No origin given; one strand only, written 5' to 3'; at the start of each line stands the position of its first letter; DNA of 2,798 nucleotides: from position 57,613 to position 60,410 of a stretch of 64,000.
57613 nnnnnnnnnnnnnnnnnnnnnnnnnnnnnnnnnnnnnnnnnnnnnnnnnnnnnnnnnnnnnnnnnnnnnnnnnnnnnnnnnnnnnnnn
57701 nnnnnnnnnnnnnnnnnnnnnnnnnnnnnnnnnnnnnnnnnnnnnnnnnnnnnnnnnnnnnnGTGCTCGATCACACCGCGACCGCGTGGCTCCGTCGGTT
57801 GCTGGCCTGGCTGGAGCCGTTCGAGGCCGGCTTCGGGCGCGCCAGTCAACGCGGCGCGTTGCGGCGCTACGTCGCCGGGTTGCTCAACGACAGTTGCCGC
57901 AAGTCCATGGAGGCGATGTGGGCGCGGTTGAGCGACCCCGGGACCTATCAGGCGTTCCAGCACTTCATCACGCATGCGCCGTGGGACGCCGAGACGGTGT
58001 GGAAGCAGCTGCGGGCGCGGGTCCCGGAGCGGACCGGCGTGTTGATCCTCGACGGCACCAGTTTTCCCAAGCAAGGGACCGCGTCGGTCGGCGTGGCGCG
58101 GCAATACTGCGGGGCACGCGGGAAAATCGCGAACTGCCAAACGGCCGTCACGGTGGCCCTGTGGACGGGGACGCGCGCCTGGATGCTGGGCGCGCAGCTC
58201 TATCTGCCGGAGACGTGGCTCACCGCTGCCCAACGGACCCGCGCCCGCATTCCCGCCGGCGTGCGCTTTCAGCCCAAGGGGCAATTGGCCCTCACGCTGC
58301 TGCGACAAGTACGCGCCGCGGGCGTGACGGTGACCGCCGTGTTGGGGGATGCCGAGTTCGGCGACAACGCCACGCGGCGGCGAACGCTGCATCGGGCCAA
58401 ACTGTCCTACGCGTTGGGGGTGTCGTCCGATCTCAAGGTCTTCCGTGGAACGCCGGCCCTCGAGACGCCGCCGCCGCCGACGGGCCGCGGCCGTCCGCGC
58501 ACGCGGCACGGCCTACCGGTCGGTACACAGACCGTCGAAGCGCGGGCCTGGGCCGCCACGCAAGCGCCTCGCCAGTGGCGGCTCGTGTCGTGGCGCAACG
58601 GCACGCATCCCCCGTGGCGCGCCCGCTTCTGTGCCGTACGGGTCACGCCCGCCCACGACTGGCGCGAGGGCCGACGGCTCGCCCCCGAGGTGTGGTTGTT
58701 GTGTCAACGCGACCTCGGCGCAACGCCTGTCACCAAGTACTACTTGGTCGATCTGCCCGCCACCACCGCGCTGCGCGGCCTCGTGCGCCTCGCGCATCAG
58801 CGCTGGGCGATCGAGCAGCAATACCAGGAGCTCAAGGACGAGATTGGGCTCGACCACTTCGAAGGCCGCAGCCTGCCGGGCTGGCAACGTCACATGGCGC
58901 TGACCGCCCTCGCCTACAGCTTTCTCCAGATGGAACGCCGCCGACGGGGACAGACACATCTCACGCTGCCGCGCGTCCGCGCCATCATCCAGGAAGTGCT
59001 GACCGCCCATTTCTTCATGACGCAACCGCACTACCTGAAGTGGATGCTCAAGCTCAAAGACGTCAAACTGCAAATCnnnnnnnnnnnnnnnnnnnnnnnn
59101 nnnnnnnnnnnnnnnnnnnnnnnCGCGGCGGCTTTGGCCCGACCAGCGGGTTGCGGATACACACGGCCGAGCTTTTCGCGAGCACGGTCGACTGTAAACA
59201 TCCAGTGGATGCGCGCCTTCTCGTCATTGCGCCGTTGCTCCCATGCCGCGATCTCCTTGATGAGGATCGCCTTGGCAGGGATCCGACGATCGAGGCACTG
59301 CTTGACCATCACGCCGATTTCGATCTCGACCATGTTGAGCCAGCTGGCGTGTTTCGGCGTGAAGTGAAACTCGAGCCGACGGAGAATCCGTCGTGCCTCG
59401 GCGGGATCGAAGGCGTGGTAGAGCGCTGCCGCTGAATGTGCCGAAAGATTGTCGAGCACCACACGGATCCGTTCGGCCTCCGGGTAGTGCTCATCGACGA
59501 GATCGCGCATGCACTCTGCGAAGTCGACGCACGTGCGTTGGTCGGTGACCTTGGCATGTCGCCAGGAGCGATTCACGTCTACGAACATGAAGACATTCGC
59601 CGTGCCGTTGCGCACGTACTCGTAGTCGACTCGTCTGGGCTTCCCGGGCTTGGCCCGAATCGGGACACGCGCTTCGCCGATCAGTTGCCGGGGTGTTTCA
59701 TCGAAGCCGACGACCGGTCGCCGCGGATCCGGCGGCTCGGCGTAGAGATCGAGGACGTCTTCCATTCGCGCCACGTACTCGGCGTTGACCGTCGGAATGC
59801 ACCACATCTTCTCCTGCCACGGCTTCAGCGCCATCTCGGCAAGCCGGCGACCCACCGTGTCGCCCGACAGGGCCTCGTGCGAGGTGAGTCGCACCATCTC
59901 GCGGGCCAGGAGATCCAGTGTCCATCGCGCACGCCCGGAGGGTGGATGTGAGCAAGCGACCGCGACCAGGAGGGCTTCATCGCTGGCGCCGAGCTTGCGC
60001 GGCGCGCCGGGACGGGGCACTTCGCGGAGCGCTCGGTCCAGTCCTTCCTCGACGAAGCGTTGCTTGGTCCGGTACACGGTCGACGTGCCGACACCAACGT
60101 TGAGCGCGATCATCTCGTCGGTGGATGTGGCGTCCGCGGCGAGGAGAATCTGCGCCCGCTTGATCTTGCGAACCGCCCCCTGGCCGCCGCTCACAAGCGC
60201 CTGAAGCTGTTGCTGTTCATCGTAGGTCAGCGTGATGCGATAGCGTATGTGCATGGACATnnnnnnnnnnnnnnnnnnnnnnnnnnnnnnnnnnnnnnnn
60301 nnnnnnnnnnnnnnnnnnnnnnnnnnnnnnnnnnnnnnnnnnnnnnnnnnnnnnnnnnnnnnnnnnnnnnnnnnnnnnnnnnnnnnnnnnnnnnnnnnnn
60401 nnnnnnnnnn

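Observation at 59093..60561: IS630-like element carries a LexA-DBD-like passenger ORF that overlaps the transposase start head-to-head and takes its stop codon from the CTAG target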

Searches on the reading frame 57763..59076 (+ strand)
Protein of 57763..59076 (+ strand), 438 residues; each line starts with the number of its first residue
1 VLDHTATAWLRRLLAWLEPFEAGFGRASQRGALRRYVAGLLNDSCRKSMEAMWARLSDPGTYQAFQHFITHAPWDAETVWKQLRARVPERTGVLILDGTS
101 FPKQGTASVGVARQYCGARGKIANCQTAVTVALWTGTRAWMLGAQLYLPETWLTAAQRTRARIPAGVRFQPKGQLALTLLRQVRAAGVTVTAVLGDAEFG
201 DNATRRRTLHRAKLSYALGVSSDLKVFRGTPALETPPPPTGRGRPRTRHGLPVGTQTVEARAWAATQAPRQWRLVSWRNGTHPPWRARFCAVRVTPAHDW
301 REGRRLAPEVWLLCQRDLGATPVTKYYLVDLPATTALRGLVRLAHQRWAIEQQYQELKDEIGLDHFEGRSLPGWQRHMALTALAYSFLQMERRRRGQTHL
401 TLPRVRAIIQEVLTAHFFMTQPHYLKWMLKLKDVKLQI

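Call 4: search_protein_families(library=pfam, proteins=[window:57763-59076:+], max_evalue=1)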
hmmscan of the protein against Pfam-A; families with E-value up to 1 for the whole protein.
window:57763-59076:+ (438 aa): 3 families
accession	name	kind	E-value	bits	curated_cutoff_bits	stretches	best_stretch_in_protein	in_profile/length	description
PF13546.12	DDE_5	-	4.6e-63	213.7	27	1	19-284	1-272/272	DDE superfamily endonuclease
PF01609.27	DDE_Tnp_1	-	1.8e-08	34.8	23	1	174-386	63-199/200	Transposase DDE domain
PF07465.18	PsaM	-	0.18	12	21.1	1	127-147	8-28/29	Photosystem I protein M (PsaM)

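Call 7: search_protein_families(library=ncbifam, proteins=[window:57763-59076:+], max_evalue=0.01)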
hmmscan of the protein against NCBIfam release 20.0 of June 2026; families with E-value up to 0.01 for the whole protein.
window:57763-59076:+ (438 aa): 6 families
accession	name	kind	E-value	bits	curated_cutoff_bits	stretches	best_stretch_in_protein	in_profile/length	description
NF033540.2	transpos_IS701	equivalog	3.1e-104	349.1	150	1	15-392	3-363/363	IS701 family transposase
NF049999.1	transpos_IS701_3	equivalog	3.5e-15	55.8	170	1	11-397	4-366/412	IS701 family transposase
NF049921.1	transpos_IS701_2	equivalog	2.5e-11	43.5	250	2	324-403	223-302/318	IS701 family transposase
NF033539.1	transpos_IS1380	equivalog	2.8e-07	29.5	180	1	260-413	243-398/419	IS1380 family transposase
NF049925.1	transpos_IS4_4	equivalog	4.3e-07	29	250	1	340-395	318-374/449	IS4 family transposase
NF033592.1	transpos_IS4_1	equivalog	0.00022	20.5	115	1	340-389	280-329/332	IS4 family transposase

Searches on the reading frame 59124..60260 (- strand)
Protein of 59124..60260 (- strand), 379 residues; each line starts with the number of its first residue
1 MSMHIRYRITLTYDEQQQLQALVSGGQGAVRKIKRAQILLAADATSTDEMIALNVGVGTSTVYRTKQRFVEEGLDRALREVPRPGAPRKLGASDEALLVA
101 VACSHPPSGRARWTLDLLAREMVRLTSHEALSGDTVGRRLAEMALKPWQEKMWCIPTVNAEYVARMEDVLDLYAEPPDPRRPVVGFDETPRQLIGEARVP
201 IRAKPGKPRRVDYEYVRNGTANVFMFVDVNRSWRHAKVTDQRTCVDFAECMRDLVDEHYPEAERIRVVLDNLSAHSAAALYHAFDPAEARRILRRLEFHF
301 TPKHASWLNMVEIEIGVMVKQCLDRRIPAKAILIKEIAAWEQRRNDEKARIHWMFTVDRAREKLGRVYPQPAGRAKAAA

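Call 4: search_protein_families(library=pfam, proteins=[window:59124-60260:-], max_evalue=1)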
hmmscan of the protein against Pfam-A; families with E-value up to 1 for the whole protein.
window:59124-60260:- (379 aa): 6 families
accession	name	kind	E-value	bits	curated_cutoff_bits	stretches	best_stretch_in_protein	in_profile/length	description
PF13358.12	DDE_3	-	1.3e-27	96.9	28.6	1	183-329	2-141/146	DDE superfamily endonuclease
PF13565.12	HTH_32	-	5.4e-16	59.4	33.7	1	61-140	1-73/73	Homeodomain-like domain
PF13551.12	HTH_29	-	1.3e-10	41.7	28.1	1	35-91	1-59/64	Winged helix-turn helix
PF13384.12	HTH_23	-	3.5e-06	27.1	24.6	1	31-76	3-48/50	Homeodomain-like domain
PF13518.12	HTH_28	-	0.0031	18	25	1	34-88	1-52/52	Helix-turn-helix domain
PF01475.25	FUR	-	0.084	13.5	23.1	0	49-74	33-58/121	Ferric uptake regulator family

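Call 7: search_protein_families(library=ncbifam, proteins=[window:59124-60260:-], max_evalue=0.01)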
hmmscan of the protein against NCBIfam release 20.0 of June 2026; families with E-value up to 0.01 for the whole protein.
window:59124-60260:- (379 aa): 2 families
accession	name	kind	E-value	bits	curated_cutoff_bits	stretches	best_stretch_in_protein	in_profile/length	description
NF033545.0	transpos_IS630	equivalog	5.3e-66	223.1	100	1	34-345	1-299/299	IS630 family transposase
NF033577.2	transpos_IS481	equivalog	1.6e-05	24.6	224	1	35-274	2-199/284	IS481 family transposase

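Call 40: search_dna_similar(query=window:59124-60260:-, collection=plasmids, mode=protein, max_rows=60, rows=spread, max_evalue=1e-20)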
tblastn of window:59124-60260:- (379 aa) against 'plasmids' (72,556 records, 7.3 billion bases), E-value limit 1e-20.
Records with a match: 332; places in all: 572; records where one place covers at least 80% of the query: 275.
Best place of each record, by identity: 60-80% 102; <60% 230.
By first word of the organism name: Streptomyces 48; Bradyrhizobium 45; Rhizobium 39; Rhodococcus 21; Deinococcus 16; Ralstonia 14; Sinorhizobium 10; Mesorhizobium 8; Nostoc 8; Pseudonocardia 7; and 63 more.
By predicted mobility (MOB-suite, as given by PLSDB): non-mobilizable 173; conjugative 85; mobilizable 74.
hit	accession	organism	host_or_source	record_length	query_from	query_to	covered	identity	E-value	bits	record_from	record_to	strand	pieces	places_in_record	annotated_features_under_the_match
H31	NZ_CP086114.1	Skermanella rosea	single cell,hydrocarbon-contaminated ...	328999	3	379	99%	69.2%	9e-160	503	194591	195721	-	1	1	IS630 family transposase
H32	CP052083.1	Ralstonia solanacearum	tomato,cell culture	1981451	1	373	98%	66.8%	6e-152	481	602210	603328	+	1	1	IS630 family transposase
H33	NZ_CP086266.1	Ralstonia sp. RS647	sunflower,cell culture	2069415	1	373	98%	66.8%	6e-152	481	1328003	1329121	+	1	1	none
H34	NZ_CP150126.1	Bradyrhizobium ottawaense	Glycine max cv. AC Orford,cell ...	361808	2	369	97%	66.6%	3e-150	476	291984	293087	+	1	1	IS630 family transposase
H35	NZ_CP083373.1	Ensifer canadensis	Melilotus albus,Cell Culture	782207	1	369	97%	65.9%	2e-149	474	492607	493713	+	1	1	IS630 family transposase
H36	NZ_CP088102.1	Bradyrhizobium barranii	cell culture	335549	2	377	99%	64.1%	2e-145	462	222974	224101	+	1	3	IS630 family transposase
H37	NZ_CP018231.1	Rhizobium leguminosarum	Vavilovia formosa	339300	1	369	97%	64.8%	6e-147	466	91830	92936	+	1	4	IS630 family transposase | recombinase family protein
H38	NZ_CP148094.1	Rhizobium sp. T1470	-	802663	1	369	97%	64.5%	1e-147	469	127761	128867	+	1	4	IS630 family transposase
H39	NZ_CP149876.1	Rhizobium sp. T1473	Medicago sativa,Cell Culture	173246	1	369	97%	64.5%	2e-147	468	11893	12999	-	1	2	IS630 family transposase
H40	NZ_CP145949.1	Bradyrhizobium sp. 26S5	-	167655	3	377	99%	63.5%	1e-144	460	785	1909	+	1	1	IS630 family transposase | ABC transporter ATP-binding protein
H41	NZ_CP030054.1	Bradyrhizobium guangzhouense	Arachis hypogaea,Microbe,nodule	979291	11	369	95%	66.3%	3e-121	461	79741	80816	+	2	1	none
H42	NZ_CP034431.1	Bradyrhizobium sp. LCT2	Lespedeza cuneata,genome,nodule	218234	2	372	98%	64.2%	5e-145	461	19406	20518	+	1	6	IS630 family transposase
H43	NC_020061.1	Rhizobium tropici CIAT 899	Phaseolus vulgaris root nodule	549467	3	369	97%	64.0%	9e-141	449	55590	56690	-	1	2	IS630 family transposase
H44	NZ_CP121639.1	Rhizobium leguminosarum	Trifolium ambiguum,cell culture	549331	1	369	97%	62.4%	9e-138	440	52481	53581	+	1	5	none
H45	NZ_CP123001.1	Neorhizobium petrolearium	single cell,petroleum contaminated soil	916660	3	371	97%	61.3%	1e-121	462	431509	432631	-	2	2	none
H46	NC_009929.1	Acaryochloris marina MBIC11017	-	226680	6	370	96%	53.8%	2e-99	389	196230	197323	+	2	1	IS630-like element ISAcma30 family transposase | PaO family protein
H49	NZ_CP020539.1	Sphingobium herbicidovorans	cell culture,soil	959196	1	369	97%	47.1%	4e-78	318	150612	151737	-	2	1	IS630 family transposase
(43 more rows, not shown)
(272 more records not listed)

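Call 41: get_annotated_region(hit=H46, flank=900)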
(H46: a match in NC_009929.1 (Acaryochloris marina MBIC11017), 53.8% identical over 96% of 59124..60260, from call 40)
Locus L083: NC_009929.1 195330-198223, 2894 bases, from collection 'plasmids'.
description: Acaryochloris marina MBIC11017 plasmid pREB4, complete sequence
organism: Acaryochloris marina MBIC11017 (NCBI taxid 329726)
taxonomy: Bacteria; Cyanobacteriota; Cyanophyceae; Acaryochloridales; Acaryochloridaceae; Acaryochloris; Acaryochloris marina; Acaryochloris marina MBIC11017
host: -; source: -; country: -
typing (MOB-suite, as given by PLSDB): conjugative; relaxase MOBF; mating-pair formation MPF_T
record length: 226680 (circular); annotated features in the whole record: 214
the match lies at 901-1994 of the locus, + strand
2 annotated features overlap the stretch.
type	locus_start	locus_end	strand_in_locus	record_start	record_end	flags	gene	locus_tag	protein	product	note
CDS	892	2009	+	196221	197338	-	-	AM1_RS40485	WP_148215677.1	IS630-like element ISAcma30 family transposase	-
CDS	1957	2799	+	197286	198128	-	-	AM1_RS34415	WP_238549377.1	PaO family protein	-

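Call 42: get_annotated_region(hit=H49, flank=900)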
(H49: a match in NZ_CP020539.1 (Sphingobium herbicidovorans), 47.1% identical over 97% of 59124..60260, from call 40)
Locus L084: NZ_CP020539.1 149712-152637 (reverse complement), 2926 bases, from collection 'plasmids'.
description: Sphingobium herbicidovorans strain MH plasmid pMSHV, complete sequence
organism: Sphingobium herbicidovorans (NCBI taxid 76947)
taxonomy: Bacteria; Pseudomonadota; Alphaproteobacteria; Sphingomonadales; Sphingomonadaceae; Sphingobium; Sphingobium herbicidovorans
host: -; source: cell culture,soil; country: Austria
typing (MOB-suite, as given by PLSDB): conjugative; replicon rep_cluster_545; relaxase MOBP; mating-pair formation MPF_T
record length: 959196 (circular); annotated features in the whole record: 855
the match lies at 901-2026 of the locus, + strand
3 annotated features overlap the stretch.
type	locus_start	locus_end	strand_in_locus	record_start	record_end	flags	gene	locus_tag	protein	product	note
CDS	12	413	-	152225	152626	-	-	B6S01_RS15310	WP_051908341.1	hypothetical protein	-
CDS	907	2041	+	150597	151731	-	-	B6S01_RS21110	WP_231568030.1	IS630 family transposase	-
CDS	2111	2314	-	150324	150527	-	-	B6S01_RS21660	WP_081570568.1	hypothetical protein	-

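Call 43: get_annotated_region(hit=H31, flank=900)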
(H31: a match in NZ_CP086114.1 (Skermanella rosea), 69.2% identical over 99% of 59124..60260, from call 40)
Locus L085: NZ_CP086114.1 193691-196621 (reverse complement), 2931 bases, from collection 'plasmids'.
description: Skermanella rosea strain KEMB 2255-458 plasmid pSR-3, complete sequence
organism: Skermanella rosea (NCBI taxid 1817965)
taxonomy: Bacteria; Pseudomonadota; Alphaproteobacteria; Rhodospirillales; Azospirillaceae; Skermanella; Skermanella rosea
host: -; source: single cell,hydrocarbon-contaminated desert sand; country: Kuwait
typing (MOB-suite, as given by PLSDB): non-mobilizable
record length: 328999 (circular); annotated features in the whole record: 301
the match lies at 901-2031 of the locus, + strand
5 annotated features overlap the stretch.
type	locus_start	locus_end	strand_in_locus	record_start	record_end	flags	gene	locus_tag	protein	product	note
CDS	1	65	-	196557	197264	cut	-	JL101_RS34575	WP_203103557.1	Crp/Fnr family transcriptional regulator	GO:0006355 - regulation of DNA-templated transcription [Evidence IEA]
CDS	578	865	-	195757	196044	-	-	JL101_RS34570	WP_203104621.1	hypothetical protein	-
CDS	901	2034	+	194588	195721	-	-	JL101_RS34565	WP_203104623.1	IS630 family transposase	-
CDS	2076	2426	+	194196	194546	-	-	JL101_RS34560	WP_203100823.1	hypothetical protein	-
CDS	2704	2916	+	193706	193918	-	-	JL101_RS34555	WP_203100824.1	hypothetical protein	-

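Call 67: get_annotated_region(hit=H43, flank=700)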
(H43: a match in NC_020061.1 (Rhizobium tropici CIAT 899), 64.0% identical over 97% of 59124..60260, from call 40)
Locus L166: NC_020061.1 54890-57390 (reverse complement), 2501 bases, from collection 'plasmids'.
description: Rhizobium tropici CIAT 899 plasmid pRtrCIAT899b, complete sequence
organism: Rhizobium tropici CIAT 899 (NCBI taxid 698761)
taxonomy: Bacteria; Pseudomonadota; Alphaproteobacteria; Hyphomicrobiales; Rhizobiaceae; Rhizobium; Rhizobium tropici; Rhizobium tropici CIAT 899
host: -; source: Phaseolus vulgaris root nodule; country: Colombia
typing (MOB-suite, as given by PLSDB): conjugative; replicon rep_cluster_141; relaxase MOBP,MOBQ; mating-pair formation MPF_T
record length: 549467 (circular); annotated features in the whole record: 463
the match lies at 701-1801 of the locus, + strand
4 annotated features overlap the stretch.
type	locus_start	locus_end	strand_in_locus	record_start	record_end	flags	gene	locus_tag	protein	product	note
CDS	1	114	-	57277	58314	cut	-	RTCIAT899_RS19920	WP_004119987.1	IS110 family transposase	-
CDS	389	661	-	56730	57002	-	-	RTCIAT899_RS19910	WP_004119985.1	helix-turn-helix domain-containing protein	-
CDS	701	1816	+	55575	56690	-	-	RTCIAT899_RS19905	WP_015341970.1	IS630 family transposase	-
CDS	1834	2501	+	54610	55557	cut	-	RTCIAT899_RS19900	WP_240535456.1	hypothetical protein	-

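Call 68: get_annotated_region(hit=H35, flank=700)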
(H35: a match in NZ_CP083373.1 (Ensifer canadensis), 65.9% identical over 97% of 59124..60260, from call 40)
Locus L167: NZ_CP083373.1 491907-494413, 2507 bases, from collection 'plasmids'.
description: Ensifer canadensis strain T173 plasmid pT173c, complete sequence
organism: Ensifer canadensis (NCBI taxid 555315)
taxonomy: Bacteria; Pseudomonadota; Alphaproteobacteria; Hyphomicrobiales; Rhizobiaceae; Ensifer; Ensifer canadensis
host: -; source: Melilotus albus,Cell Culture; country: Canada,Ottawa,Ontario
typing (MOB-suite, as given by PLSDB): non-mobilizable; replicon rep_cluster_471
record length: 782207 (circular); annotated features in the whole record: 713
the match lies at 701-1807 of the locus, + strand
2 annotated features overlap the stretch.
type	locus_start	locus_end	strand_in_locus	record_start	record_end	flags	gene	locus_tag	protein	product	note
CDS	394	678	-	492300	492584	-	-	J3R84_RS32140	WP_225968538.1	MarR family transcriptional regulator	-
CDS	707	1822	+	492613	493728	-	-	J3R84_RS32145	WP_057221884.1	IS630 family transposase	-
